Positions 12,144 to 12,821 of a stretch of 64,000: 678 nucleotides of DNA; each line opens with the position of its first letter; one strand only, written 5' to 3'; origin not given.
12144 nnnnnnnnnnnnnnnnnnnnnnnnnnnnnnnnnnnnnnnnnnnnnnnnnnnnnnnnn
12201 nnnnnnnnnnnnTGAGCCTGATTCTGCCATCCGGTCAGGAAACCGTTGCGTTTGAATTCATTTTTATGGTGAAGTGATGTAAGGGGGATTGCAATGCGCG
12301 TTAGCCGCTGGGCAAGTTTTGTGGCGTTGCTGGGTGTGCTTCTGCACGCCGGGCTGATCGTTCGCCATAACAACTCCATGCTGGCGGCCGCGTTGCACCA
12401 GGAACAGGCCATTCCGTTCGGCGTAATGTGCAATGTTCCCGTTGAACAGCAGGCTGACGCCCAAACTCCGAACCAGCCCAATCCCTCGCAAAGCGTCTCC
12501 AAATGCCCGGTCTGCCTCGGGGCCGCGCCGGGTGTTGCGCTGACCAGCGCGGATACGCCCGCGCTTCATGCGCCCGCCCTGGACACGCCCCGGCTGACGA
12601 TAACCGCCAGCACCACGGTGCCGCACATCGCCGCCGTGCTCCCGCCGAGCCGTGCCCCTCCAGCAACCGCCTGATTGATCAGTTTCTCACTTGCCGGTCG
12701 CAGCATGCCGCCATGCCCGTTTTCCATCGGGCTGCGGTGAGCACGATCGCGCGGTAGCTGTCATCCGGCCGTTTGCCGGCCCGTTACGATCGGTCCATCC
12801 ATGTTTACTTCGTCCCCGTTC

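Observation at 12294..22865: Extracytoplasmic CobN-like chelatase operon with its own TonB-dependent receptor and a private ExbB-like/DUF2149 pair, next to exbB-exbD-tonB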

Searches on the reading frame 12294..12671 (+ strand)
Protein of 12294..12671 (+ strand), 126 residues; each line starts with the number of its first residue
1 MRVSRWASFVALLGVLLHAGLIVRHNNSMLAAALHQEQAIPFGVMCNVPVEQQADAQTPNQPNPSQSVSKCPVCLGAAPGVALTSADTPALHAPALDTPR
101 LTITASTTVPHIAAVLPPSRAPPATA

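Call 26: search_protein_families(library=pfam, proteins=[window:12294-12671:+], max_evalue=0.01)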
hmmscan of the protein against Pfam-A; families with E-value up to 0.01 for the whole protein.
window:12294-12671:+ (126 aa): 1 family
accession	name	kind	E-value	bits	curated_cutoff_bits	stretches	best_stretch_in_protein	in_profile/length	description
PF11162.13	DUF2946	-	6.6e-07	30.5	23.7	1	11-123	4-117/117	Protein of unknown function (DUF2946)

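Call 27: search_protein_families(library=ncbifam, proteins=[window:12294-12671:+], max_evalue=0.01)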
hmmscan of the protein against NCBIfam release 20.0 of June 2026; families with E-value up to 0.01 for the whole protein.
window:12294-12671:+ (126 aa): 0 families

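Call 83: search_protein_families(library=ncbifam, proteins=[L084:1354-3582:+, L084:3593-8038:+, L084:8038-8559:+, L084:8960-9682:+, L084:851-1228:+], max_evalue=0.00001)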
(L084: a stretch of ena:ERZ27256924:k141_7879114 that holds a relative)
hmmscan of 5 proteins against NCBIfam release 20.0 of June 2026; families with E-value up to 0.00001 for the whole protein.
L084:1354-3582:+ (743 aa): 20 families
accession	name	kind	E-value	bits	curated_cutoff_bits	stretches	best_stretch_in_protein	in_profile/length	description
TIGR01783.1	TonB-siderophor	subfamily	1.6e-36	126.2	223.5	1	123-726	10-634/649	TonB-dependent siderophore receptor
NF041535.1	TonB_rec_PqqU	equivalog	1e-20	73.6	1200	1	180-328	93-244/676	TonB-dependent receptor PqqU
NF010010.0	PRK13483.1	equivalog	5.5e-20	70.9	927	2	429-711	362-637/660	ligand-gated channel protein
NF050067.1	TonBEntbctnRecCfrA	equivalog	2e-19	69.4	1200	1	433-730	386-681/698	TonB-dependent ferric enterobactin receptor CfrA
TIGR01779.1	TonB-B12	equivalog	1.9e-15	56.5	599.7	1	165-398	102-312/614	TonB-dependent vitamin B12 receptor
NF010038.0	PRK13513.1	equivalog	3e-15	55.8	942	2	188-219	135-166/659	ligand-gated channel protein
TIGR01786.1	TonB-hemlactrns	subfamily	1.1e-14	53.8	323.75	1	422-725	383-699/719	TonB-dependent hemoglobin/transferrin/lactoferrin family receptor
TIGR01785.1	TonB-hemin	subfamily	2.5e-13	49.4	316.85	1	182-722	93-665/677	TonB-dependent heme/hemoglobin receptor family protein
NF053590.1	TonB_dep_TOL0244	equivalog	1.4e-12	47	645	1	184-251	106-172/604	TOL_0244 family TonB-dependent receptor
NF041676.1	FecA_OM_dicitr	equivalog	1.4e-12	46.4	1100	1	165-680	195-701/773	TonB-dependent Fe(3+) dicitrate receptor FecA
NF010012.0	PRK13486.1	equivalog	9.4e-12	44.1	924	1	178-219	120-159/696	TonB-dependent receptor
NF007478.2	PRK10064.1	equivalog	2.7e-10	39.2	745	1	130-218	61-158/663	catecholate siderophore receptor CirA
NF049946.1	TonB_dep_CU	exception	4.9e-09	35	700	0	166-218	117-170/683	TonB-dependent receptor, CU motif-type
NF010011.0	PRK13484.1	equivalog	8.7e-09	34.2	1197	1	179-224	122-163/682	IreA family TonB-dependent siderophore receptor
NF007926.1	PRK10641.1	equivalog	1.4e-08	33.8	836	1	165-239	101-173/617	TonB-dependent vitamin B12 receptor BtuB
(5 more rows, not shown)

L084:3593-8038:+ (1482 aa): 9 families
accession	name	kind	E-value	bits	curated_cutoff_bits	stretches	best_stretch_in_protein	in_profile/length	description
NF004644.0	PRK05989.2-2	equivalog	0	1707.5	1248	1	5-1473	5-1285/1289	cobaltochelatase subunit CobN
NF004645.0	PRK05989.2-3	equivalog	2.2e-204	681.5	1619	1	437-1393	487-1457/1597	cobaltochelatase subunit CobN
TIGR02025.1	BchH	equivalog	6.2e-167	557.4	829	3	910-1377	820-1267/1271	magnesium chelatase subunit H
NF009140.0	PRK12493.1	equivalog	2.9e-155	519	1300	2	913-1377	864-1305/1313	magnesium chelatase subunit H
TIGR02257.1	cobalto_cobN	equivalog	1.3e-150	503.6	822.05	2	936-1372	813-1222/1226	cobaltochelatase subunit CobN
NF004646.0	PRK05989.2-4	equivalog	6.8e-135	451.1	1468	3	920-1374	802-1236/1277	cobaltochelatase subunit CobN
NF008973.0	PRK12321.1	equivalog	5.3e-133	445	1235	1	495-1360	347-1090/1105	cobaltochelatase subunit CobN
NF009942.0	PRK13405.1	equivalog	6.4e-133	444.7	1166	1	489-1377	406-1237/1245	magnesium chelatase subunit H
NF004643.0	PRK05989.2-1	equivalog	2.7e-105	353.4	1926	1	439-1375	250-1154/1184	cobaltochelatase subunit CobN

L084:8038-8559:+ (174 aa): 0 families

L084:8960-9682:+ (241 aa): 5 families
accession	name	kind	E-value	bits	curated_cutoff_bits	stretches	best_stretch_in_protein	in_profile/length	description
TIGR02797.1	exbB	equivalog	2.4e-89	298.7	206.2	1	11-220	1-211/211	tonB-system energizer ExbB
NF007722.0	PRK10414.1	equivalog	1e-78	264.2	402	1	6-230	6-232/244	tol-pal system-associated acyl-CoA thioesterase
TIGR02796.1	tolQ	equivalog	3e-46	157.9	221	1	13-216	3-212/216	protein TolQ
NF008066.0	PRK10801.1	equivalog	8.4e-24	84.3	403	1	13-201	7-200/230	Tol-Pal system protein TolQ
TIGR02805.1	exbB2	equivalog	9.8e-13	48.4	135.35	1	121-201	48-128/138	TonB-system energizer ExbB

L084:851-1228:+ (126 aa): 0 families
